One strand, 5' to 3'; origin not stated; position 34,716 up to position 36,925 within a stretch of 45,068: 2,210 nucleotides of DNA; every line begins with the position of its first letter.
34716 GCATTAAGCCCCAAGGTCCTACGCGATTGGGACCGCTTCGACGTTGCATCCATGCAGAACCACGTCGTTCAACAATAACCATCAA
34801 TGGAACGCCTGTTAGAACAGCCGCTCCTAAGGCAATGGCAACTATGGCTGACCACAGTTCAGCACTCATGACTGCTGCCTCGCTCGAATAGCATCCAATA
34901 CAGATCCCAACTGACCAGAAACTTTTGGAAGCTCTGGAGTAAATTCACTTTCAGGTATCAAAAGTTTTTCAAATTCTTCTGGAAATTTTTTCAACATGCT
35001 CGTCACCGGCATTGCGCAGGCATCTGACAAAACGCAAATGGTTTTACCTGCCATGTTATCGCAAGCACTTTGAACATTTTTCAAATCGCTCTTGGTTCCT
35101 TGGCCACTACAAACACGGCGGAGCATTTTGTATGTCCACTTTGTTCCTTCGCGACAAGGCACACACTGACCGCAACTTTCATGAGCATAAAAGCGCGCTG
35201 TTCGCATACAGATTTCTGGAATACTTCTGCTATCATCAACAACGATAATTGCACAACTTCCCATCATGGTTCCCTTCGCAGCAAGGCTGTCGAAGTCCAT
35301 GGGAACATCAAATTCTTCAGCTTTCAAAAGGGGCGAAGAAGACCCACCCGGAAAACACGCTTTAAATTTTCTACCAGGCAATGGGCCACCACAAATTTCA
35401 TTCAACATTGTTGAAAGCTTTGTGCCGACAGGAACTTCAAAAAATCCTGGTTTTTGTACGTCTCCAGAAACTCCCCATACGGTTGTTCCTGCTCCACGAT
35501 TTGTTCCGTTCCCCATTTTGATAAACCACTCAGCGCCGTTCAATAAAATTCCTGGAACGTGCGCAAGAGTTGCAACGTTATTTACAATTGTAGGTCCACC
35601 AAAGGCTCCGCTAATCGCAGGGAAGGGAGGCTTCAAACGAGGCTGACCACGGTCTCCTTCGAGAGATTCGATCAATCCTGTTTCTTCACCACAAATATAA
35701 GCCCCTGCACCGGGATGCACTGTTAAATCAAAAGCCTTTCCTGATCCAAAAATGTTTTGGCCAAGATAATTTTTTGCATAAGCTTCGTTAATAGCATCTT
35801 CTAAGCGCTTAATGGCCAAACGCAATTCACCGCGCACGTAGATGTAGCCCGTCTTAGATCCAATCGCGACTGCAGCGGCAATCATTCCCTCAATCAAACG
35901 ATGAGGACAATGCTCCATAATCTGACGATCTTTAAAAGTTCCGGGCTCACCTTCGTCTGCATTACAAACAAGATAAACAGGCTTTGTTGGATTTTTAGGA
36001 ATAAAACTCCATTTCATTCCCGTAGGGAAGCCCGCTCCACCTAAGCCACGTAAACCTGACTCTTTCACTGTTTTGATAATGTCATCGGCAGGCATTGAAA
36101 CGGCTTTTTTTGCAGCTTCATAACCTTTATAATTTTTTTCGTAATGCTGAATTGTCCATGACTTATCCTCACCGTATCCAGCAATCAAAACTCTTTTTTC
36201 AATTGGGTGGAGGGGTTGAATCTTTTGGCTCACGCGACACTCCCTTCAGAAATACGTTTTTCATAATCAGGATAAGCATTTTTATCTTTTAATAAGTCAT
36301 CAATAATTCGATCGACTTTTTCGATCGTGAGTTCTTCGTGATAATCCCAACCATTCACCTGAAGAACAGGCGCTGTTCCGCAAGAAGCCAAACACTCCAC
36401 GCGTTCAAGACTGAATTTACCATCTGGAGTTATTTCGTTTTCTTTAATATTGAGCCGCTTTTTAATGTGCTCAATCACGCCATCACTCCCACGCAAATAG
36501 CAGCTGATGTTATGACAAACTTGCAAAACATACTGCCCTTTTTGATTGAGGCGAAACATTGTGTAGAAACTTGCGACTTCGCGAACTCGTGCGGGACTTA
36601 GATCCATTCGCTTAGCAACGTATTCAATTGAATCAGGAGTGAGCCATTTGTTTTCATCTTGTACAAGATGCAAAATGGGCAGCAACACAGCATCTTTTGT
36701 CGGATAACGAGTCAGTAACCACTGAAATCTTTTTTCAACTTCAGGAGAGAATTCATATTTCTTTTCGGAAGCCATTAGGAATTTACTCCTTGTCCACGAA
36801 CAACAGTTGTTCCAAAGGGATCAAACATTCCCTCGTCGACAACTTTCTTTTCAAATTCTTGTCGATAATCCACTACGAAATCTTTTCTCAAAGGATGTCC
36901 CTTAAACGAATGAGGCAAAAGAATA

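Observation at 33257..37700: nuo operon that skips nuoB, nuoD, nuoG and nuoI, with coupled junctions that leave no room for them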

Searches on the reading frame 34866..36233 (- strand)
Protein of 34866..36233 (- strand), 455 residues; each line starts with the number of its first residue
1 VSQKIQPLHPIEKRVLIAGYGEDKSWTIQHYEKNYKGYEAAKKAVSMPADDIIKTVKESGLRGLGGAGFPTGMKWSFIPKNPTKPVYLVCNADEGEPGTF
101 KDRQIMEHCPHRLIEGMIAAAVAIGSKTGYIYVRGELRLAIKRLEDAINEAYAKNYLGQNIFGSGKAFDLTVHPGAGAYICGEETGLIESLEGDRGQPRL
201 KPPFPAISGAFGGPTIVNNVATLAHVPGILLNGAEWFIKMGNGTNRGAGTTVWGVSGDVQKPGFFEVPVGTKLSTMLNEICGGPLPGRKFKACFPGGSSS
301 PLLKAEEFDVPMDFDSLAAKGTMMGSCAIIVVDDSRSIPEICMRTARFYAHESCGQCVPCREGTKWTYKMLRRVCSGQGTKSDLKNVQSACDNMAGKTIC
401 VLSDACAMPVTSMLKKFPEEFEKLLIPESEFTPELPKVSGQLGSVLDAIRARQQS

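Call 3: search_protein_families(library=pfam, proteins=[window:34866-36233:-])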
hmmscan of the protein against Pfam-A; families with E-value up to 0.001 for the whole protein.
window:34866-36233:- (455 aa): 4 families
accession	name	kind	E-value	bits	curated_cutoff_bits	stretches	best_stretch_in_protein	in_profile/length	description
PF01512.22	Complex1_51K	-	1.7e-48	164.7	31.2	1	56-227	1-149/150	Nuo51 FMN-binding domain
PF10589.14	NADH_4Fe-4S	-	1.6e-29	102.1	23.5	1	341-423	2-84/85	NADH-ubiquinone oxidoreductase-F iron-sulfur binding region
PF10531.15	SLBB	-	5.1e-06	26.7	27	1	255-298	4-50/55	SLBB domain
PF22461.2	SLBB_2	-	0.0001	22.8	27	1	255-313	5-64/79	SLBB domain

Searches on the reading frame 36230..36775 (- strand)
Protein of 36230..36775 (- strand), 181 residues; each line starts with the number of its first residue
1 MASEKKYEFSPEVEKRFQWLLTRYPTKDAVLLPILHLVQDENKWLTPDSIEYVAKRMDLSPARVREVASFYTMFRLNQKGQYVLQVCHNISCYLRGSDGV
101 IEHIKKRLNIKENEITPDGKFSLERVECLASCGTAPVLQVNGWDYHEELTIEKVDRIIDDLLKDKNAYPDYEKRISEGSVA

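Call 3: search_protein_families(library=pfam, proteins=[window:36230-36775:-])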
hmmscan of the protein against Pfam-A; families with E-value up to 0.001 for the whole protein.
window:36230-36775:- (181 aa): 1 family
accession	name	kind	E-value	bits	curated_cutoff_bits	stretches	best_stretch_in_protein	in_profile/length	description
PF01257.25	2Fe-2S_thioredx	-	3.7e-52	176.5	24.8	1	20-161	4-144/145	Thioredoxin-like [2Fe-2S] ferredoxin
